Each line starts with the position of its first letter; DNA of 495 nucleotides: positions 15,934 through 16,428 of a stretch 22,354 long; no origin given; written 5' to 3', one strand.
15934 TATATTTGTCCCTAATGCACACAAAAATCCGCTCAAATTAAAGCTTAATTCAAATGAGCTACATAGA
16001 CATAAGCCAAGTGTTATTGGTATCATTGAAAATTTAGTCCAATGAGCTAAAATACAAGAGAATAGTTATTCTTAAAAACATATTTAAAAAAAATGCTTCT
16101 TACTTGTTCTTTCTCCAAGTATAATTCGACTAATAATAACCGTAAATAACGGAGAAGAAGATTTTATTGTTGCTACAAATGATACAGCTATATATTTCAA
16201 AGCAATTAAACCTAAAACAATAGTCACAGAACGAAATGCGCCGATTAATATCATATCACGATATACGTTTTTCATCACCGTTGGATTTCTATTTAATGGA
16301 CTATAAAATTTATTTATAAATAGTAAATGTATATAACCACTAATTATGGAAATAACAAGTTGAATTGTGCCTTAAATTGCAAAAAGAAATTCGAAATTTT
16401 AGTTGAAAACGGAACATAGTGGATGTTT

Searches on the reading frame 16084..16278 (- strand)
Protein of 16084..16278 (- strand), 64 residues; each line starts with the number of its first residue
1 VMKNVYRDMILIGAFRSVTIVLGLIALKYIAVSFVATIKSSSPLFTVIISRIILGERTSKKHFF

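Call 79: search_protein_families(library=pfam, proteins=[window:16084-16278:-], max_evalue=0.001)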
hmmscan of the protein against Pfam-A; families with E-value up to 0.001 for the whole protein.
window:16084-16278:- (64 aa): 2 families
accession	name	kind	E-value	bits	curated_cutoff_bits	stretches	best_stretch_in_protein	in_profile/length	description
PF03151.22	TPT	-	1.4e-11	44.8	30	1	4-60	63-119/291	Triose-phosphate Transporter family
PF00892.27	EamA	-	2.5e-09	38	28.2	1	8-63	64-120/135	EamA-like transporter family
